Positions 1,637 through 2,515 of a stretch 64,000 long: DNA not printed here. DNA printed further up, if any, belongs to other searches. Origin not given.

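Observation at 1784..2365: SipW paralog with catalytic Ser and His replaced (pseudo-signal-peptidase) directly downstream of an intact SipW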

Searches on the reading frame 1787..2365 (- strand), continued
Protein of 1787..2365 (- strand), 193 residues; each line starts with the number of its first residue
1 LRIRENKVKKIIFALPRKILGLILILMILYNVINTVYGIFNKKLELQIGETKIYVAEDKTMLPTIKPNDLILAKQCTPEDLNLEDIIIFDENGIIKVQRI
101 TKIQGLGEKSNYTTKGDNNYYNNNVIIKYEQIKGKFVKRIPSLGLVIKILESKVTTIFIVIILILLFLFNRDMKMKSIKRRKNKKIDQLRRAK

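Call 84: find_encoding_contigs(protein=P0163, flank=10000, max_places=3)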
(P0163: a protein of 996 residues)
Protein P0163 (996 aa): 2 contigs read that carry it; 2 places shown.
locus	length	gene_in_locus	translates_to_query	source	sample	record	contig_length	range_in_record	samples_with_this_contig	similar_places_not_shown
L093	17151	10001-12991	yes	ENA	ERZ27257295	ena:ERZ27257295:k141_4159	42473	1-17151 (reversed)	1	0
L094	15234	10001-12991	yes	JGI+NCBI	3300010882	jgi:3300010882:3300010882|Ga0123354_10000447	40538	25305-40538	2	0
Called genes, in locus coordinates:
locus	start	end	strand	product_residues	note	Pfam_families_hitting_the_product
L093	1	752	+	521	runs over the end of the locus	-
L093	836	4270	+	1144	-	-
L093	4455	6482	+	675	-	-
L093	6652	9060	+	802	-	-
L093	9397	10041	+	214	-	PF10502:Peptidase_S26 (faint)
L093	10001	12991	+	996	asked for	PF02368:Big_2 (weak), PF26918:Ig_Eae (faint), PF02368:Big_2 (weak)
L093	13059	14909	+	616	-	PF02368:Big_2 (weak), PF26918:Ig_Eae (weak), PF08481:GBS_Bsp-like (weak)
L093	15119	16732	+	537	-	PF08481:GBS_Bsp-like (weak)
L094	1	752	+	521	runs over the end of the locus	-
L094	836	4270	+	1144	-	-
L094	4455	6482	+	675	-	-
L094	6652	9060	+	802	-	-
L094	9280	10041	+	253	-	PF10502:Peptidase_S26 (faint)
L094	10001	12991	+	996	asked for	PF02368:Big_2 (weak), PF26918:Ig_Eae (faint), PF02368:Big_2 (weak)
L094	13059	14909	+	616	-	PF02368:Big_2 (weak), PF26918:Ig_Eae (weak)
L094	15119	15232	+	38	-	?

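Call 85: find_encoding_contigs(protein=P0125, flank=8000, max_places=2)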
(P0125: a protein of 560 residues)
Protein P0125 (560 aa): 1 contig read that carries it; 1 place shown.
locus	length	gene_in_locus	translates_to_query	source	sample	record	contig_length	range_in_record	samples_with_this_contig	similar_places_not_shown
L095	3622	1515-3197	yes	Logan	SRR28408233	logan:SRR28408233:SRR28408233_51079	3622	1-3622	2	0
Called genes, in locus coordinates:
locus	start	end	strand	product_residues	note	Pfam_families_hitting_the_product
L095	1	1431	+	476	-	?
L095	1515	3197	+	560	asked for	PF00717:Peptidase_S24 (faint)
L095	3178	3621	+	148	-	?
